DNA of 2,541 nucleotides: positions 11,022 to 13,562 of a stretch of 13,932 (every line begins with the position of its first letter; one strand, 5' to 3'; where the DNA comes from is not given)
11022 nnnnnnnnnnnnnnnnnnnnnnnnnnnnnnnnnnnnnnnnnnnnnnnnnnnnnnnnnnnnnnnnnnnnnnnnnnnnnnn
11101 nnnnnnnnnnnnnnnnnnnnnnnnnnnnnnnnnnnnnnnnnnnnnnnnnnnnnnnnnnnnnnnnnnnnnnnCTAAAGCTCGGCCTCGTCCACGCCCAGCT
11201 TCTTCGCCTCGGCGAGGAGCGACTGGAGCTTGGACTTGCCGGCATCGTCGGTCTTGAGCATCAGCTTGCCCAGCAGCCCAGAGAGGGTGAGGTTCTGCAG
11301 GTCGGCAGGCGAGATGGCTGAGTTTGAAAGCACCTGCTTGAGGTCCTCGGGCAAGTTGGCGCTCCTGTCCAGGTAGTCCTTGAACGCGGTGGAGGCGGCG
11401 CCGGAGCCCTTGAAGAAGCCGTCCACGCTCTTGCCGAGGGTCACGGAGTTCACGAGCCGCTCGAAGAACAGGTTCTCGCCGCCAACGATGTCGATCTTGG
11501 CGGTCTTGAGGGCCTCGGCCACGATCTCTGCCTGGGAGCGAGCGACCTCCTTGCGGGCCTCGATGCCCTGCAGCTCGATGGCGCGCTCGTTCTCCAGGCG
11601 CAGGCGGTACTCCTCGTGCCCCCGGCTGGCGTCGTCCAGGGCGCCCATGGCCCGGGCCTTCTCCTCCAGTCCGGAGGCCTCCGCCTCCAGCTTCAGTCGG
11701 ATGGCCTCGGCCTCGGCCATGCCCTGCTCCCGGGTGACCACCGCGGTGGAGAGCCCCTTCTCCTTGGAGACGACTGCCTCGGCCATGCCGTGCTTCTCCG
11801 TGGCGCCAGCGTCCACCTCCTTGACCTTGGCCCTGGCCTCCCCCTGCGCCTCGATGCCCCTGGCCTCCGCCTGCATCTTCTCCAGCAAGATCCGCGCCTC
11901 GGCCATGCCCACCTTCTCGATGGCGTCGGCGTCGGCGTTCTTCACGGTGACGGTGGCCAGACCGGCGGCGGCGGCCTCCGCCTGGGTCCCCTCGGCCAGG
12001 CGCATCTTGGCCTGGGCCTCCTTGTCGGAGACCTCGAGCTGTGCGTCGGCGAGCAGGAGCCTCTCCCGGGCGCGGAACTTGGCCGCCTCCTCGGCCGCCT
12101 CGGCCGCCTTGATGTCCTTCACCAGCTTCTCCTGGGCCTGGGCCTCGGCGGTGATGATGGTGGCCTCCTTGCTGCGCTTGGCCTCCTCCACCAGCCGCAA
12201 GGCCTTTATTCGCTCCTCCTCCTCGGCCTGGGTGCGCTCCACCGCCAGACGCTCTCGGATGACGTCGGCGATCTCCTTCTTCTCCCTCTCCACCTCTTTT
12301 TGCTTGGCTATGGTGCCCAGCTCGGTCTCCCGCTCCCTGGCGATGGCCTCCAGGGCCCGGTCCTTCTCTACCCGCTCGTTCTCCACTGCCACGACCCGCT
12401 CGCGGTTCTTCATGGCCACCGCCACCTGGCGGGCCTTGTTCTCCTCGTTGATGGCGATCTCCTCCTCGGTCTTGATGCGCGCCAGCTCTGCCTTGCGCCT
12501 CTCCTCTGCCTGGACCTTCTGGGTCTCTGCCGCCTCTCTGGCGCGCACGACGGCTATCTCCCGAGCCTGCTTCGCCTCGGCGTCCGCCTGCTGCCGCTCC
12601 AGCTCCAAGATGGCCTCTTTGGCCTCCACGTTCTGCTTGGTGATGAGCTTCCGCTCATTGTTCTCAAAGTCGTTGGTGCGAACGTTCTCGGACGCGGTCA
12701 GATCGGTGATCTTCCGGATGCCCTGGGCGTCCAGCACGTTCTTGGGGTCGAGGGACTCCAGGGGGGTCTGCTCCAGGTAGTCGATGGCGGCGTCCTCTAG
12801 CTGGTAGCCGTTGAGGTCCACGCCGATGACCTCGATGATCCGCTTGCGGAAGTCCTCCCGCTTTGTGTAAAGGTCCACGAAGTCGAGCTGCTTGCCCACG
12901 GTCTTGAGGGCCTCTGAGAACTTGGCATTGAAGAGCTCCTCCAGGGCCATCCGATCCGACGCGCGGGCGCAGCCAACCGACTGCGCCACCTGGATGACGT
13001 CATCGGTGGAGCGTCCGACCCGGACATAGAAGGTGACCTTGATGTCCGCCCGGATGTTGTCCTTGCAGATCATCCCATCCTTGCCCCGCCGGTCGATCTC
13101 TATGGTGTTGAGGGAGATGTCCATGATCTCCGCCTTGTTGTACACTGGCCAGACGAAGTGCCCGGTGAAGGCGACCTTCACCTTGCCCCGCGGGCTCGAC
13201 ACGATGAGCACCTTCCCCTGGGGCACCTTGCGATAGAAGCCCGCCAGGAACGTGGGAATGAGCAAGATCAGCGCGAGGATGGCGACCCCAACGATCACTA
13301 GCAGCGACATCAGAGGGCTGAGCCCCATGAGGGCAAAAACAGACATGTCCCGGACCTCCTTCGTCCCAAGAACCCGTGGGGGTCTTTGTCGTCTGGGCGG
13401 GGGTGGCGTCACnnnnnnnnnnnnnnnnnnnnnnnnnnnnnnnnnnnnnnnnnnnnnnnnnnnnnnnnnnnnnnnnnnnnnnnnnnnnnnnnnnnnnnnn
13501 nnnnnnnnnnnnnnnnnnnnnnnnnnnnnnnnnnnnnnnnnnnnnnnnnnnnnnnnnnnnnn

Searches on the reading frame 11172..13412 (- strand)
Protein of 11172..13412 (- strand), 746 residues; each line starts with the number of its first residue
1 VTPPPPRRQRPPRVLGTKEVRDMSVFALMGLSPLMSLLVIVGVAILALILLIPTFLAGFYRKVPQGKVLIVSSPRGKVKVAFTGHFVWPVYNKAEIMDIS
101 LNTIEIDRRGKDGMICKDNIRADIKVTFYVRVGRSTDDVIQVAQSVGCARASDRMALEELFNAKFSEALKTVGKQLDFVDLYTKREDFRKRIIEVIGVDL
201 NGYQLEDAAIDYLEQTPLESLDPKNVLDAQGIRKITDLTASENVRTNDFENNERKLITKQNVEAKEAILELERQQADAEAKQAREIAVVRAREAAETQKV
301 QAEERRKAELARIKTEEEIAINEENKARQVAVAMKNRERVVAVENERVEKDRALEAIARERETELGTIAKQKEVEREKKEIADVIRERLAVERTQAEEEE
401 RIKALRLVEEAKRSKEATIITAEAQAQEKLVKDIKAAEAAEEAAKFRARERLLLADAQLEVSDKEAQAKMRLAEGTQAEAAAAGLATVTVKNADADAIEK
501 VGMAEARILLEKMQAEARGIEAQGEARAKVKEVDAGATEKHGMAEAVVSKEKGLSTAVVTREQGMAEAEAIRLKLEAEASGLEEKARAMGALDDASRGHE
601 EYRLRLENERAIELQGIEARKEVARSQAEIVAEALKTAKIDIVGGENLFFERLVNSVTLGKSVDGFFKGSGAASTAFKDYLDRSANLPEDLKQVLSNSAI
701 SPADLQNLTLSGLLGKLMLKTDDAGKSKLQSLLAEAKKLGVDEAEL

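Call 4: search_protein_families(library=pfam, proteins=[window:11172-13412:-], max_evalue=0.1)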
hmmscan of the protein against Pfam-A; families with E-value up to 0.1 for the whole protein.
window:11172-13412:- (746 aa): 0 families

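Call 5: search_protein_families(library=ncbifam, proteins=[window:11172-13412:-], max_evalue=0.1)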
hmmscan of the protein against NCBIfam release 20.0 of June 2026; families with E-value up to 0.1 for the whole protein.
window:11172-13412:- (746 aa): 1 family
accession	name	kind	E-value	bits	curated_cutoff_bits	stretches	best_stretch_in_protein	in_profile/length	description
NF058507.1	FlotScfldFlot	equivalog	0.037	13.1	700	1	520-595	323-402/477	flotillin lipid rafts scaffold protein FloT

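Call 75: search_protein_families(library=padloc, proteins=[window:11172-13412:-], max_evalue=0.01)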
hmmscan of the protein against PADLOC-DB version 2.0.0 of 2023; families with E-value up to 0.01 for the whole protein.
window:11172-13412:- (746 aa): 0 families
